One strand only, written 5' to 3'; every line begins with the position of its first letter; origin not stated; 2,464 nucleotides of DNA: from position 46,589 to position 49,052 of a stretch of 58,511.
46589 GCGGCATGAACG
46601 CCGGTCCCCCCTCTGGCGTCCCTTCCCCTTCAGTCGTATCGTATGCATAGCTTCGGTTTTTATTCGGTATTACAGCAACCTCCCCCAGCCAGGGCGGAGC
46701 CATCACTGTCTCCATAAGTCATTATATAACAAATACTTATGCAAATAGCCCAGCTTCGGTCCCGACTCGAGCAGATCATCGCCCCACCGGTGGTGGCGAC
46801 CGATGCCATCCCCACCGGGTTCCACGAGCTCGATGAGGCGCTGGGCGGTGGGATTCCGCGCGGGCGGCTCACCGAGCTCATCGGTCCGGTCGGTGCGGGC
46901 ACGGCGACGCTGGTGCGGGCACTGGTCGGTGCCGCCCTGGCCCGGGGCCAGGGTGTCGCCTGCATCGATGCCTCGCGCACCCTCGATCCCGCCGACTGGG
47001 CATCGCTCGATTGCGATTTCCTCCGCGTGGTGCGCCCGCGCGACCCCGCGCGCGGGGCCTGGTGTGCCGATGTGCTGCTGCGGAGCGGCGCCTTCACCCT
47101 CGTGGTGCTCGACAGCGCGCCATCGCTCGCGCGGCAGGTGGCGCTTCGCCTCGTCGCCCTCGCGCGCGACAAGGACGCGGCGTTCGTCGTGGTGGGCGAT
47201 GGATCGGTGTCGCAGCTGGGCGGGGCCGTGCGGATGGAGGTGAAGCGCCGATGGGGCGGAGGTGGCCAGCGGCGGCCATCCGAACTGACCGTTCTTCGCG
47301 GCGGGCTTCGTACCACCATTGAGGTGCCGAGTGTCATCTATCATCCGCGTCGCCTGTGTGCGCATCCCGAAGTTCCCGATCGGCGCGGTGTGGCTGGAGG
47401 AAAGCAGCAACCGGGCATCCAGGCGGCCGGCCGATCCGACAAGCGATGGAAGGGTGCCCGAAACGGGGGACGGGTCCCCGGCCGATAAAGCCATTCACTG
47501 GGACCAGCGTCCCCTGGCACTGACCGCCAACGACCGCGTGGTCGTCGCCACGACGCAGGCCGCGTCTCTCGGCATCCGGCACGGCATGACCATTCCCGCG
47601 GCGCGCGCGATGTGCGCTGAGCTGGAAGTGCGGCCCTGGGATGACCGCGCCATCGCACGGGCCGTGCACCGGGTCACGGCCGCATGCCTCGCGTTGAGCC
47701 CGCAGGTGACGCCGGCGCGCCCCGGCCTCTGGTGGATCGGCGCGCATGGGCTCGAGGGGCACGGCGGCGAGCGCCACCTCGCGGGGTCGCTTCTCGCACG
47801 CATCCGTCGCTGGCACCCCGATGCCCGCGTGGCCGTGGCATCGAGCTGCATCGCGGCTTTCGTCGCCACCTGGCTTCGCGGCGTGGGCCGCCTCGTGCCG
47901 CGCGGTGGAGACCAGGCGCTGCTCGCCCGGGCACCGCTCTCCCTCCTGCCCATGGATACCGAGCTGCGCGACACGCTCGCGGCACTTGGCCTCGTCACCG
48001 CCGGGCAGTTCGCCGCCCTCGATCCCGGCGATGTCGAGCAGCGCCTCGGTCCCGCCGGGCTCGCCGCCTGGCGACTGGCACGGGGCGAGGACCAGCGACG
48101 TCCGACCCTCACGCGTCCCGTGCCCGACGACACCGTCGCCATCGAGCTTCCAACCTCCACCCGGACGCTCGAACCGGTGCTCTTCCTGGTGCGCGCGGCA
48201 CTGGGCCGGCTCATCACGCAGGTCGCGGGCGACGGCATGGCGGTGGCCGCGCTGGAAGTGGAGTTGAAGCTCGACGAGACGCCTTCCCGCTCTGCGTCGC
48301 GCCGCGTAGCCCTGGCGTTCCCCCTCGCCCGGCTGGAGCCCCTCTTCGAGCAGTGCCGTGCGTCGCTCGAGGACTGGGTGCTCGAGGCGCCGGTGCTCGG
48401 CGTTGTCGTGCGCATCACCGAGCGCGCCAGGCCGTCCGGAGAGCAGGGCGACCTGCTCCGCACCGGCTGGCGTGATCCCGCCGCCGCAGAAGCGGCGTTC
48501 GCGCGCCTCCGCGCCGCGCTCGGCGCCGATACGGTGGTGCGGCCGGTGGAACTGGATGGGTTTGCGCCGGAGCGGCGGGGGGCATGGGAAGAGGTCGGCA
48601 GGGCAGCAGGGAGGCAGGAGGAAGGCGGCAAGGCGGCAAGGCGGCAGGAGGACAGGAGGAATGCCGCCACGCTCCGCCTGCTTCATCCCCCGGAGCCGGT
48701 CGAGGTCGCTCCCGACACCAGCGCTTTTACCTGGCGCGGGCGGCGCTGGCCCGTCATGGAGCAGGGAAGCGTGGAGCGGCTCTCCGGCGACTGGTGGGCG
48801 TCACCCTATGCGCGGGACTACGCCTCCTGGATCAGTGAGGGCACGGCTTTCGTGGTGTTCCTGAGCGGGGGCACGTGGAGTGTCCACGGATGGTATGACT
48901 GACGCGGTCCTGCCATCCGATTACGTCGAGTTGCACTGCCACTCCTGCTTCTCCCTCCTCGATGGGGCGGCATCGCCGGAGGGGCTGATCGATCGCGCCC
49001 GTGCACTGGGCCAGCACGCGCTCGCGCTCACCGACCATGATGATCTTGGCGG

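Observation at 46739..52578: imuA-imuB-dnaE2 mutasome cassette peppered with heptad-palindrome insertions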

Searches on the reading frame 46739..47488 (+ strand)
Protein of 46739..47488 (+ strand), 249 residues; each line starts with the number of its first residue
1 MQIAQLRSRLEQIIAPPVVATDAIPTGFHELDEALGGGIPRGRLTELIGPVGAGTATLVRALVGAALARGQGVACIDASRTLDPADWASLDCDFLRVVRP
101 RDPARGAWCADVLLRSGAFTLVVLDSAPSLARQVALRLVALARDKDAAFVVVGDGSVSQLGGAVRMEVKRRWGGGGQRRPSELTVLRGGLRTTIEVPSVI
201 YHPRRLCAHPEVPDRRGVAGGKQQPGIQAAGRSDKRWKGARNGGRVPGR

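Call 14: search_protein_families(library=pfam, proteins=[window:46739-47488:+])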
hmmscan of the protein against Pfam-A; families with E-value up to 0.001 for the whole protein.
window:46739-47488:+ (249 aa): 1 family
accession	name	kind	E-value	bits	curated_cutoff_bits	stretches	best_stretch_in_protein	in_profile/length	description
PF00154.27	RecA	-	2.3e-15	57.2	27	1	20-132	29-144/262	recA bacterial DNA recombination protein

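Call 15: search_protein_families(library=ncbifam, proteins=[window:46739-47488:+])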
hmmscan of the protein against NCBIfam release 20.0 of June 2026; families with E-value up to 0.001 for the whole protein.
window:46739-47488:+ (249 aa): 12 families
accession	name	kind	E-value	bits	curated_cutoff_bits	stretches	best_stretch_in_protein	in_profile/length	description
TIGR02012.1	tigrfam_recA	equivalog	1.1e-16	61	325.3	1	20-132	32-147/321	recombinase RecA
NF007072.0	PRK09519.1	equivalog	8.9e-16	57.4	1024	1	22-133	39-153/790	intein-containing recombinase RecA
NF033429.2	ImuA_translesion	equivalog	1.9e-15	57.2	150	1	21-159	13-154/181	translesion DNA synthesis-associated protein ImuA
NF006861.0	PRK09361.1-1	equivalog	5.3e-07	29.4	278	1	21-77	2-58/235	DNA repair and recombination protein RadB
TIGR03881.1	KaiC_arch_4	hypoth_equivalog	7.1e-05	22.6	247.8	1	24-73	3-52/231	KaiC domain-containing protein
NF058630.1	repair_Rv3395c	exception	0.00023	20.9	65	1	36-160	4-120/153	DnaE2-dependent mutagenesis accessory factor ImuA'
TIGR03880.1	KaiC_arch_3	hypoth_equivalog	0.00023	20.7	249.45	1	27-76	1-50/224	KaiC domain-containing protein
TIGR02237.1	recomb_radB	equivalog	0.00026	20.9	172.4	0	31-78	1-48/210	DNA repair and recombination protein RadB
NF003301.0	PRK04301.1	equivalog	0.00032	20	259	1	23-61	82-120/316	DNA repair and recombination protein RadA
NF004723.0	PRK06067.1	subfamily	0.00039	20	194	1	22-81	14-73/243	flagellar accessory protein FlaH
TIGR02236.1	recomb_radA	equivalog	0.00082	18.8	361.15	0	24-62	78-116/311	DNA repair and recombination protein RadA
TIGR03873.1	F420-0_ABC_ATP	hypoth_equivalog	0.00095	18.5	372.4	0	39-73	24-57/256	putative F420-0 ABC transporter ATP-binding protein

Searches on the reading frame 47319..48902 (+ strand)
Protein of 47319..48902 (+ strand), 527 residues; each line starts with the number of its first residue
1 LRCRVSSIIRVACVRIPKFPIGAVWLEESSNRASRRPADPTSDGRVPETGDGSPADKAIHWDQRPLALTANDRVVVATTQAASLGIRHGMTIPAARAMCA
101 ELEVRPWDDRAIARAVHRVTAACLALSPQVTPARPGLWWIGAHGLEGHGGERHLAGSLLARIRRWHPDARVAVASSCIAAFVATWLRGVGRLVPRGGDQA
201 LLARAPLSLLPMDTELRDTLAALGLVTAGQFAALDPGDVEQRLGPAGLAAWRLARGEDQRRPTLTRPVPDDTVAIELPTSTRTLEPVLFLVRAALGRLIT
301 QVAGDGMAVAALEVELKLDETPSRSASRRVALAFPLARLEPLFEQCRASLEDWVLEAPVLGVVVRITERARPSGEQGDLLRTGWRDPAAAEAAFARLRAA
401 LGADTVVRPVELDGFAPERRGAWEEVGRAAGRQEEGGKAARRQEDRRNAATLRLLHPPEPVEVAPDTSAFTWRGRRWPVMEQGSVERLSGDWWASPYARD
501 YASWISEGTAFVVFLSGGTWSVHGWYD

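Call 14: search_protein_families(library=pfam, proteins=[window:47319-48902:+])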
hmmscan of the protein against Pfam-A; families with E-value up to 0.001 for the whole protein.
window:47319-48902:+ (527 aa): 1 family
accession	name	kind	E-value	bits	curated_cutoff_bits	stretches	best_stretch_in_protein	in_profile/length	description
PF00817.25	IMS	-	2.1e-07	31.4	23.2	1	63-183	20-146/148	impB/mucB/samB family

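Call 15: search_protein_families(library=ncbifam, proteins=[window:47319-48902:+])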
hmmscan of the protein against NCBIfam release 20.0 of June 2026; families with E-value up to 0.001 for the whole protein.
window:47319-48902:+ (527 aa): 4 families
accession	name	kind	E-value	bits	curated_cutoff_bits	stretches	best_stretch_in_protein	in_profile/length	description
NF002751.0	PRK02794.1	equivalog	7e-13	48.2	371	1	63-412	62-418/425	DNA polymerase IV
NF002882.0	PRK03348.1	equivalog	1.1e-06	27.8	389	1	74-359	41-334/461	DNA polymerase IV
NF002883.0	PRK03352.1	equivalog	1.2e-05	24.7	330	1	73-365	44-338/347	DNA polymerase IV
NF002848.0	PRK03103.1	subfamily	5.4e-05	21.8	381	1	74-412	44-392/410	DNA polymerase IV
